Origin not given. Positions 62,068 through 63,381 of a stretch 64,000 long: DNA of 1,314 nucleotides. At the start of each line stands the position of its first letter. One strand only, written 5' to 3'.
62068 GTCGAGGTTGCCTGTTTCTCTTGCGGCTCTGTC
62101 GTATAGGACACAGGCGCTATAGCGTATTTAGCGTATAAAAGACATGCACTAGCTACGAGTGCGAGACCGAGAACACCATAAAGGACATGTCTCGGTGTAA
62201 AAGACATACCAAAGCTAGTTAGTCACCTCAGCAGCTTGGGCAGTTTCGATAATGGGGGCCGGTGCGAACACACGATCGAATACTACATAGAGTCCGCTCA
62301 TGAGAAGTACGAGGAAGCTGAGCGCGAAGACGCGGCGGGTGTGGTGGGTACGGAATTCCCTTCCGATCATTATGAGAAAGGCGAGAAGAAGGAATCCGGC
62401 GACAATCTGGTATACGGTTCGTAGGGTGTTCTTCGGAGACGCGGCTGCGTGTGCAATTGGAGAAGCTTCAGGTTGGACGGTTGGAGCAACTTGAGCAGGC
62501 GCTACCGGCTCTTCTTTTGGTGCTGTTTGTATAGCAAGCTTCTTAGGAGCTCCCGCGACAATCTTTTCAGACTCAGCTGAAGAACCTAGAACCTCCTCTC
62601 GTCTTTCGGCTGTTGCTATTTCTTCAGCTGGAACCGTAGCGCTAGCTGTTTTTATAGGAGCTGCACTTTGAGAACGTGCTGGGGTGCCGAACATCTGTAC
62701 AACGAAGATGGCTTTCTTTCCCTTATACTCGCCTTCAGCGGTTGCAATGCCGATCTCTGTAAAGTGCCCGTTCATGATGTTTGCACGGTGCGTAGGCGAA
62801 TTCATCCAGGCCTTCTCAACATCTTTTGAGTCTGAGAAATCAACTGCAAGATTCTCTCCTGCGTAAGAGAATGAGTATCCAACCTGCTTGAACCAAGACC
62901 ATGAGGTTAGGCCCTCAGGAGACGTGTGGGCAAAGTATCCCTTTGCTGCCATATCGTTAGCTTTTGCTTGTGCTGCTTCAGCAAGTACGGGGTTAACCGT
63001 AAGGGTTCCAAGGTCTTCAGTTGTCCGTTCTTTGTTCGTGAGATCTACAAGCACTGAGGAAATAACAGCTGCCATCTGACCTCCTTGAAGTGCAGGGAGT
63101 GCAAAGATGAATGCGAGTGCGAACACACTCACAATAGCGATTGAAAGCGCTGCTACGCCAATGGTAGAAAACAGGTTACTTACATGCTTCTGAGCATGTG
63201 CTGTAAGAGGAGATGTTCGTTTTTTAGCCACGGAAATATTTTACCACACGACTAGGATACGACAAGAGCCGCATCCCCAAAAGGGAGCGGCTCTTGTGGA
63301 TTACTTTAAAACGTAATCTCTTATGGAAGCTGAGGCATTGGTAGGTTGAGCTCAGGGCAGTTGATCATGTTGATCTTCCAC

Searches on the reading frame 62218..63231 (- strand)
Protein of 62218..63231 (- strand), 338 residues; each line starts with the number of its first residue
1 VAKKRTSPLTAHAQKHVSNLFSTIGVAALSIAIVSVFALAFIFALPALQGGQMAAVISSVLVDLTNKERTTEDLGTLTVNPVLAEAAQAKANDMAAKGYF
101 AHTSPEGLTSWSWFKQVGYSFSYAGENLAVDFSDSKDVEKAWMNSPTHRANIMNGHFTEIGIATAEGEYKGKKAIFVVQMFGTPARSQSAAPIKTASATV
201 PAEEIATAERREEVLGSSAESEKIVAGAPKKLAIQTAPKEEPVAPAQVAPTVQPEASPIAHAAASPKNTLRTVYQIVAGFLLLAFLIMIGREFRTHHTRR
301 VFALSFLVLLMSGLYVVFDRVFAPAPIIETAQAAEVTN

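Call 53: find_encoding_contigs(protein=window:62218-63231:-, flank=10000, max_places=2)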
Protein window:62218-63231:- (338 aa): 1 contig read that carries it; 1 place shown.
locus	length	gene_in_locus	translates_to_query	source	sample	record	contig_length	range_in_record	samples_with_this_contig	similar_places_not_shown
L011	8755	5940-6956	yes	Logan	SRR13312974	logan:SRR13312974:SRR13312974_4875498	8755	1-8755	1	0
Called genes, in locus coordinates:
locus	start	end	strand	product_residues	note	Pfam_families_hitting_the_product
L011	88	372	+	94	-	-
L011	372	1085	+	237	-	PF00535:Glycos_transf_2, PF13641:Glyco_tranf_2_3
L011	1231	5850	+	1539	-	PF04862:DUF642 (faint), PF24514:SpaA_4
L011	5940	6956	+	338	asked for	PF00188:CAP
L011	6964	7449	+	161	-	PF02643:DUF192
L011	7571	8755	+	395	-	?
